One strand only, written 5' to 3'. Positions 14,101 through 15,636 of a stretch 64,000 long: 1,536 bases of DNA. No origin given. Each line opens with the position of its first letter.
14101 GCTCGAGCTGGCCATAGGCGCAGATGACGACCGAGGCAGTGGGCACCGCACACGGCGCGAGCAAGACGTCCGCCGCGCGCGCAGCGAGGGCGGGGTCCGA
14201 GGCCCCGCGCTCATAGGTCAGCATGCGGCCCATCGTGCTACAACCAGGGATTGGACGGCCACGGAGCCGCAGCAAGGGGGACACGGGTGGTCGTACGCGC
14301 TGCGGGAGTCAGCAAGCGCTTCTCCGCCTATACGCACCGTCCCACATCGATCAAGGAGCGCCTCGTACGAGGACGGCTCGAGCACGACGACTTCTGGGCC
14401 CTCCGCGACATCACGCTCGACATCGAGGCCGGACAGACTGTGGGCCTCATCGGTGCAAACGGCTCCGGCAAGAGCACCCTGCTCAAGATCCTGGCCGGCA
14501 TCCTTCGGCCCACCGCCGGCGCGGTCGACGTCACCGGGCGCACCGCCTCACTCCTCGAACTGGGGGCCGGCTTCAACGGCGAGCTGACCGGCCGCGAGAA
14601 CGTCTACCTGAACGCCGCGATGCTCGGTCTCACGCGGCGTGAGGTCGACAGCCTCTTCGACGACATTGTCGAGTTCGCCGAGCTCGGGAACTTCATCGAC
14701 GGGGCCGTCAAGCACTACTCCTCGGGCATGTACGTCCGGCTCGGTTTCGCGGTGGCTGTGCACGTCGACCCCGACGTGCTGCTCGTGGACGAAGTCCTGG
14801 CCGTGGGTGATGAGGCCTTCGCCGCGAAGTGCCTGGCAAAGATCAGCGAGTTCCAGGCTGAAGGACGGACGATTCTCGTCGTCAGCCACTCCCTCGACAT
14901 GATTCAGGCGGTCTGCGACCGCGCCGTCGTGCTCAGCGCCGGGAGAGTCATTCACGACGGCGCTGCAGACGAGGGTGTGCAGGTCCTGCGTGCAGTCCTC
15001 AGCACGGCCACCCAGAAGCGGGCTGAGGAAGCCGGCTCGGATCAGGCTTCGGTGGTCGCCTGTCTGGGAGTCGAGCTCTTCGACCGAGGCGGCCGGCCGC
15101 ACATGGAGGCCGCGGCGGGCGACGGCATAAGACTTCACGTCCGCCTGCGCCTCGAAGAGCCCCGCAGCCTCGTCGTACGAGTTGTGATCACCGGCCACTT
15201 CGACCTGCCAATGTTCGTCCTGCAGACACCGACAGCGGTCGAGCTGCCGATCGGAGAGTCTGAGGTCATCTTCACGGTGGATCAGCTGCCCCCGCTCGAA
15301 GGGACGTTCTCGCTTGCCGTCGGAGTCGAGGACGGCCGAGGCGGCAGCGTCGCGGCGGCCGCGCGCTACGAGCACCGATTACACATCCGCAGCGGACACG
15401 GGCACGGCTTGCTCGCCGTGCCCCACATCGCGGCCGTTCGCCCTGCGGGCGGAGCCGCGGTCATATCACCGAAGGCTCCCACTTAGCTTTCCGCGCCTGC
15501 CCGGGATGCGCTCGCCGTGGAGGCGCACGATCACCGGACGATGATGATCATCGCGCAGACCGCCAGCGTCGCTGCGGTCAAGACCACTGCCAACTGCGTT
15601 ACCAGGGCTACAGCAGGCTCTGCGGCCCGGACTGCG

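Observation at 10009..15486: Glycan cluster with the hallmarks of a capped-chain, ABC-transporter-dependent pathway, but no Wzm permease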

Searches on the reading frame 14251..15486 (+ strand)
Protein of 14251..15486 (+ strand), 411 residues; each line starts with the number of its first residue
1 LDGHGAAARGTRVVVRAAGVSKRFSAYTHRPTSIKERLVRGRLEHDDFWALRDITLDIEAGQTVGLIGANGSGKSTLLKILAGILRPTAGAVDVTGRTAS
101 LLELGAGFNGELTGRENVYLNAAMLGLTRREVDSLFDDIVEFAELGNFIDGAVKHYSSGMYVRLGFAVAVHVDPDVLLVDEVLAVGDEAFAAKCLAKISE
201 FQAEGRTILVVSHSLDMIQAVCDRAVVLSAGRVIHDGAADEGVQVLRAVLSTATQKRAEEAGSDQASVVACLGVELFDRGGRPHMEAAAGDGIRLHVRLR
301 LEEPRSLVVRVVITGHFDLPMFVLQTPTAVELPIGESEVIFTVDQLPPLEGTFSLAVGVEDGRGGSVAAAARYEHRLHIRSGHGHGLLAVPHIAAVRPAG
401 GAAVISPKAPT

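Call 6: search_protein_families(library=pfam, proteins=[window:14251-15486:+], max_evalue=0.01)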
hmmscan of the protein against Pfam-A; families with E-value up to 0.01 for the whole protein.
window:14251-15486:+ (411 aa): 6 families
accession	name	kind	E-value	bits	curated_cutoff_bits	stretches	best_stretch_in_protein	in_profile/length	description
PF00005.33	ABC_tran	-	1.4e-20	74.8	25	1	51-182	1-135/137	ABC transporter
PF13304.12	AAA_21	-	1e-05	26.2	27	1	65-91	3-26/304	AAA domain, putative AbiEii toxin, Type IV TA system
PF13555.12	AAA_29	-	0.00056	20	27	1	56-88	17-49/61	P-loop containing region of AAA domain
PF13175.12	AAA_15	-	0.0016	18.6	32.1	1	49-85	12-47/374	AAA ATPase domain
PF14524.12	Wzt_C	-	0.0048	17.3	30.4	1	272-379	13-127/143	Wzt C-terminal domain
PF02463.25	SMC_N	-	0.0051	16.7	40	0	43-79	5-42/220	RecF/RecN/SMC N terminal domain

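Call 7: find_encoding_contigs(protein=window:14251-15486:+, flank=10000, max_places=6)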
Protein window:14251-15486:+ (411 aa): no gene with exactly this product is on record in the collection.

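Call 9: find_encoding_contigs(protein=window:14287-15483:+, flank=10000, max_places=6)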
Protein seq(399 aa) (399 aa): no gene with exactly this product is on record in the collection.

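Call 15: find_homologous_proteins(query=window:14287-15483:+, max_evalue=1e-20)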
Query seq(399 aa) (399 aa): 8000 proteins with E <= 1e-20 among 8000 candidates; the best 120 are listed.
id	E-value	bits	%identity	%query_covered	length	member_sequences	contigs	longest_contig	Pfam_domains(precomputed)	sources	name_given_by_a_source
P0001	2.4e-184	630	75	97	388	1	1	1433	PF00005.34,PF13304.13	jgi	jgi:ABC-2 type transport system ATP-binding protein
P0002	1.9e-168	578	68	100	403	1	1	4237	PF00005.34,PF13304.13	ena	-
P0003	4.7e-166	570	68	99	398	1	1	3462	PF00005.34,PF13304.13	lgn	-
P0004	1.4e-165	569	68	96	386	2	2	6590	PF00005.34,PF13304.13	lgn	-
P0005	2.2e-163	561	71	91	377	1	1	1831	PF00005.34,PF13304.13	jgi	jgi:ABC-2 type transport system ATP-binding protein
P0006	9.2e-158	543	67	96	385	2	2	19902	PF00005.34,PF13304.13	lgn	-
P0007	9.5e-158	543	64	97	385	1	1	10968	PF14524.13,PF00005.34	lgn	-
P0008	2.1e-121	423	55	99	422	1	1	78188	PF00005.34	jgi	jgi:ABC-2 type transport system ATP-binding protein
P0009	3.4e-121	423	55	96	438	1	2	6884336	PF00005.34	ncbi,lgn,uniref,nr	ncbi:ABC transporter ATP-binding protein [Pseudofrankia sp. DC12]|uniref:ABC transporter ATP-binding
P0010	1.3e-120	421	55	96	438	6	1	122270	PF00005.34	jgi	jgi:ABC-2 type transport system ATP-binding protein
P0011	1.6e-120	420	55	96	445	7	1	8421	PF00005.34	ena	-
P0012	2.5e-120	420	57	96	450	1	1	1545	PF00005.34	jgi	jgi:ABC-2 type transport system ATP-binding protein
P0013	1.2e-118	414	55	96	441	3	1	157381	PF00005.34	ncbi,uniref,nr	ncbi:ABC transporter ATP-binding protein [Pseudofrankia asymbiotica]|uniref:ABC transporter ATP-bind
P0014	1.5e-118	414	55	96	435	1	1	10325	PF00005.34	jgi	jgi:ABC-2 type transport system ATP-binding protein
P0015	1.6e-118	414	55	96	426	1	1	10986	PF00005.34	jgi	jgi:ABC-2 type transport system ATP-binding protein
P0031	6.3e-114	399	54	91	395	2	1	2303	PF14524.13,PF00005.34,PF13304.13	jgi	jgi:ABC-2 type transport system ATP-binding protein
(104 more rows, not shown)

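Call 16: find_encoding_contigs(protein=P0006, flank=10000, max_places=3)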
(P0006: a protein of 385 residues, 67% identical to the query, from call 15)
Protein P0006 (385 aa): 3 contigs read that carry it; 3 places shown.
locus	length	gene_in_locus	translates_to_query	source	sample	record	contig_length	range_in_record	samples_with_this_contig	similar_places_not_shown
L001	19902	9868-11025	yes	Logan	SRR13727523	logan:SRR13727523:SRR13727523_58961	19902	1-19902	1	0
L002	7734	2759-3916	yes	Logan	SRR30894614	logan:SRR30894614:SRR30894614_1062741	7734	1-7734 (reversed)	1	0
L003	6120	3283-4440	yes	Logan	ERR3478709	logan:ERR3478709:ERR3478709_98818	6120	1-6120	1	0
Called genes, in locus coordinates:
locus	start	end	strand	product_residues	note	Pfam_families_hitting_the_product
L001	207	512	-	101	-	PF13192:Thioredoxin_3 (weak)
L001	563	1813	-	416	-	PF07690:MFS_1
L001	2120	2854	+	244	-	PF03176:MMPL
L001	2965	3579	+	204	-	-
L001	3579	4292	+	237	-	PF03734:YkuD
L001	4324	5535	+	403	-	PF04542:Sigma70_r2, PF08281:Sigma70_r4_2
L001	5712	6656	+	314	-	PF05401:NodS (faint), PF08241:Methyltransf_11, PF08242:Methyltransf_12, PF13489:Methyltransf_23, PF13649:Methyltransf_25, PF13847:Methyltransf_31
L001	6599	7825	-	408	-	PF01757:Acyl_transf_3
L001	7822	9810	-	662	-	PF00535:Glycos_transf_2, PF10111:Glyco_tranf_2_2 (faint), PF13641:Glyco_tranf_2_3, PF13632:Glyco_trans_2_3, PF13524:Glyco_trans_1_2 (faint), PF13692:Glyco_trans_1_4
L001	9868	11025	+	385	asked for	PF00005:ABC_tran, PF13304:AAA_21 (faint)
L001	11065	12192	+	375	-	PF01757:Acyl_transf_3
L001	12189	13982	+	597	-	PF01209:Ubie_methyltran (weak), PF13489:Methyltransf_23, PF08241:Methyltransf_11, PF08242:Methyltransf_12, PF13649:Methyltransf_25, PF13847:Methyltransf_31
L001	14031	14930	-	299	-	PF01061:ABC2_membrane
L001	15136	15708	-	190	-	PF00440:TetR_N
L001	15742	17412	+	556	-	PF00890:FAD_binding_2, PF01266:DAO (weak), PF07992:Pyr_redox_2 (weak), PF13450:NAD_binding_8 (weak), PF00732:GMC_oxred_N, PF05199:GMC_oxred_C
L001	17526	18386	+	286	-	-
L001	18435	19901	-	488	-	?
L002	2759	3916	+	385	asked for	PF00005:ABC_tran, PF13304:AAA_21 (faint)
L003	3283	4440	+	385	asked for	PF00005:ABC_tran, PF13304:AAA_21 (faint)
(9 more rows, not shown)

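Call 17: find_encoding_contigs(protein=P0009, flank=10000, max_places=2)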
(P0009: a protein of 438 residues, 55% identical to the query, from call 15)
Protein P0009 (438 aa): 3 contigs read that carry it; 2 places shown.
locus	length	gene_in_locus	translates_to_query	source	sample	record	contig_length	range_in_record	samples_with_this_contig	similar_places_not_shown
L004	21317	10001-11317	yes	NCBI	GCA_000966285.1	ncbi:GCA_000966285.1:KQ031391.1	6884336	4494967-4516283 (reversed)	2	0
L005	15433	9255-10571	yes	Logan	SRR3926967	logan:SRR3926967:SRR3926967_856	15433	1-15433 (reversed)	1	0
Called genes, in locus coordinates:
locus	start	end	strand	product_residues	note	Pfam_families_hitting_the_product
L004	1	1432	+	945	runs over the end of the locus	PF00069:Pkinase, PF07714:PK_Tyr_Ser-Thr, PF00400:WD40, PF23381:Beta-prop_IFT122_1st, PF23414:Beta-prop_EML_2, PF24814:WD40_Prp19, PF25172:Beta-prop_WDR3_2nd, PF25173:Beta-prop_WDR3_1st, +67 more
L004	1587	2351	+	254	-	PF04237:YjbR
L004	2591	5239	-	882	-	-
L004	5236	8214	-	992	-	-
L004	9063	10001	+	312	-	PF01061:ABC2_membrane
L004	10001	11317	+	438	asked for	PF00005:ABC_tran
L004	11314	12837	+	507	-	PF00535:Glycos_transf_2, PF13641:Glyco_tranf_2_3 (weak), PF13632:Glyco_trans_2_3 (weak)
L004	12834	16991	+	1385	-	PF00534:Glycos_transf_1, PF13692:Glyco_trans_1_4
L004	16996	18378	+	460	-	PF13439:Glyco_transf_4, PF00534:Glycos_transf_1, PF13692:Glyco_trans_1_4, PF20706:GT4-conflict (weak)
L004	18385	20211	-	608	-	PF00083:Sugar_tr (weak), PF07690:MFS_1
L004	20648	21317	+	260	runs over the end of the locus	PF00106:adh_short, PF08659:KR, PF13561:adh_short_C2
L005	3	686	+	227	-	?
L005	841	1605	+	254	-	PF04237:YjbR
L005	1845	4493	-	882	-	-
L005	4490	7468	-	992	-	-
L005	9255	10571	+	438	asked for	PF00005:ABC_tran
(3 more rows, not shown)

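Call 19: find_encoding_contigs(protein=P0007, flank=10000, max_places=2)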
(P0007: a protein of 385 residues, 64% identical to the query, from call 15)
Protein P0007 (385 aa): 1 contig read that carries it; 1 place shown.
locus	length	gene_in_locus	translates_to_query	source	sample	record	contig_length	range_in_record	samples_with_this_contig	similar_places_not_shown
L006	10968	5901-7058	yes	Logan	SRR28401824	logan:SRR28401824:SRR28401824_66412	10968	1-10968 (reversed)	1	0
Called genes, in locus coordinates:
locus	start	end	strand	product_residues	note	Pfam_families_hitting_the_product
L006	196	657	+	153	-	PF00300:His_Phos_1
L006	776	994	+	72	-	-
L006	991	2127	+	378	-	PF01757:Acyl_transf_3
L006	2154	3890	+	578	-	PF01209:Ubie_methyltran, PF13489:Methyltransf_23, PF08241:Methyltransf_11, PF08242:Methyltransf_12, PF13649:Methyltransf_25, PF13847:Methyltransf_31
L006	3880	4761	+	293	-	PF01061:ABC2_membrane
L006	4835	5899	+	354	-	PF13489:Methyltransf_23, PF05175:MTS (weak), PF13847:Methyltransf_31, PF08241:Methyltransf_11, PF08242:Methyltransf_12, PF13649:Methyltransf_25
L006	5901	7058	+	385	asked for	PF00005:ABC_tran, PF14524:Wzt_C (faint)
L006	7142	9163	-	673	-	PF00535:Glycos_transf_2, PF10111:Glyco_tranf_2_2 (weak), PF13641:Glyco_tranf_2_3, PF13632:Glyco_trans_2_3, PF00534:Glycos_transf_1 (weak), PF13692:Glyco_trans_1_4, PF13524:Glyco_trans_1_2 (faint)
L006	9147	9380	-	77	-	-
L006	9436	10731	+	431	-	PF04542:Sigma70_r2, PF04545:Sigma70_r4, PF08281:Sigma70_r4_2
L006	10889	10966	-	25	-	?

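Call 20: find_encoding_contigs(protein=P0004, flank=10000, max_places=2)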
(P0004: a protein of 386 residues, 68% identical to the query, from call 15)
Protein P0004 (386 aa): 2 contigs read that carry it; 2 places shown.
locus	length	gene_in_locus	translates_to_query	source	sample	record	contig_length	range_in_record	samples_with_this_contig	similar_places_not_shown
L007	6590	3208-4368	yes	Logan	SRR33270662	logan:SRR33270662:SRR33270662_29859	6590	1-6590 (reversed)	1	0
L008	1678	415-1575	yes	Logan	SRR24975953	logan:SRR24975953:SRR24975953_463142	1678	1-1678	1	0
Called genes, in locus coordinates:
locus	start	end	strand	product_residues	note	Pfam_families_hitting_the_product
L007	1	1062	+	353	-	?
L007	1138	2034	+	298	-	PF01061:ABC2_membrane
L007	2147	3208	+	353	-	PF02353:CMAS (weak), PF13489:Methyltransf_23, PF13847:Methyltransf_31, PF08241:Methyltransf_11, PF08242:Methyltransf_12, PF13649:Methyltransf_25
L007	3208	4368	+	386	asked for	PF00005:ABC_tran, PF13304:AAA_21 (faint)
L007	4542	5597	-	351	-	PF01757:Acyl_transf_3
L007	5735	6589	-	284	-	?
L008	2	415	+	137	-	?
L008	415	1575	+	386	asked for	PF00005:ABC_tran, PF13304:AAA_21 (faint)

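Call 25: search_solved_structures(query=window:14287-15483:+, max_evalue=0.00001)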
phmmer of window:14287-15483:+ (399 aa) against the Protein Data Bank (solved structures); distinct sequences matched with E-value up to 0.00001: 484 (the best 60 are shown).
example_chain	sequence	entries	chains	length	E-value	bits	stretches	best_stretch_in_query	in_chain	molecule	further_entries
8dku_A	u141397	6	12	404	7.3e-67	228.9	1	3-348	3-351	ABC transporter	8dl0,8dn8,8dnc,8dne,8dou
7k2t_A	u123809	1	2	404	1.9e-66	227.5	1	3-348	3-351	ABC transporter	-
6amx_A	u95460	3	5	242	6.8e-66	225.7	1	4-231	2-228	ABC transporter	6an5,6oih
6m96_A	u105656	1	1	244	9.7e-66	225.2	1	3-231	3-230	ABC transporter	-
7dd0_A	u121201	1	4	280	1.1e-63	218.5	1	6-220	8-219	Teichoic acids export ATP-binding protein TagH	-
6jbh_A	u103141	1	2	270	6.7e-62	212.6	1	7-229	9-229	TarH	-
9cfl_B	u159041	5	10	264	2.2e-53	184.5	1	5-245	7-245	Teichoic acids export ATP-binding protein TagH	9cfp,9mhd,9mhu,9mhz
9qhw_C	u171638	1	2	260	2.5e-41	144.9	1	37-232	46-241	ABC transporter ATP-binding protein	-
9qfx_C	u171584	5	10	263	2.5e-41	144.8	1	37-232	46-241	ABC transporter ATP-binding protein | Probable o-antigen/lipopolysaccharide transport ATP-binding protein ABC transporter RfbE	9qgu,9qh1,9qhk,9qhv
9qhx_C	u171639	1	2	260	6.1e-41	143.6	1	37-232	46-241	ABC transporter ATP-binding protein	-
9qhj_C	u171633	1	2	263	6.3e-41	143.5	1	37-232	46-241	Probable o-antigen/lipopolysaccharide transport ATP-binding protein ABC transporter RfbE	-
8tsi_A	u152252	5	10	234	3.2e-30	108.3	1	37-243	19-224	ABC transporter ATP-binding protein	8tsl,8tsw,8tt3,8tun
8tsh_A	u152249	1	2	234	8.4e-30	106.9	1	37-243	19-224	ABC transporter ATP-binding protein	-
7w01_A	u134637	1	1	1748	6.2e-29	104.1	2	30-221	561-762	Phospholipid-transporting ATPase ABCA3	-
7w02_A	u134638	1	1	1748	3.8e-28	101.5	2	30-221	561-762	Phospholipid-transporting ATPase ABCA3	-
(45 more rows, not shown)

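Call 35: predict_structure(alignment_id=A1)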
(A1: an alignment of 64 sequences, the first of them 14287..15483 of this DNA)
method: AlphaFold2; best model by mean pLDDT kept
length: 399 residues; sequences in the alignment: 64
mean_pLDDT: 86.1   pTM: 0.79
mean pLDDT of the five models: 86.1, 85.5, 84.8, 84.1, 84.0
residues with pLDDT >= 90: 241; 70-90: 99; 50-70: 50; < 50: 9
segments of 3 or more residues with pLDDT < 50: 371-374, 396-399
pLDDT, mean of each block of 10 residues (from residue 1): 97 72 64 80 97 94 94 95 89 65 92 93 97 93 83 93 91 83 95 96 93 94 96 87 55 71 94 90 96 93 85 93 96 90 91 84 76 58 78 55
secondary structure, 60 per line:
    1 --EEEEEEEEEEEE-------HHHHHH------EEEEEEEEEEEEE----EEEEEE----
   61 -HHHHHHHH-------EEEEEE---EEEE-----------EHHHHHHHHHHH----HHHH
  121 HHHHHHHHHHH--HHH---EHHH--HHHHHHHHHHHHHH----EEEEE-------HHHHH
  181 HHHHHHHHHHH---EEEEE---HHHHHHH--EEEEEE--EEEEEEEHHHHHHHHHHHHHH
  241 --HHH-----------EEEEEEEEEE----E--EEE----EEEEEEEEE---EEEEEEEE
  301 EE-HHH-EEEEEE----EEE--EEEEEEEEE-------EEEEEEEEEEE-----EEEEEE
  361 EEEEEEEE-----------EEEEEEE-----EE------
elements in order: E3-14 H22-27 E34-46 E51-56 H62-69 E77-82 E86-89 H102-112 H117-131 H146-159 E164-168 H176-191 E195-199 H203-209 E212-217 E220-226 H227-240 E257-266 E274-276 E281-289 E293-302 E308-313 E318-320 E323-331 E339-349 E355-368 E380-386
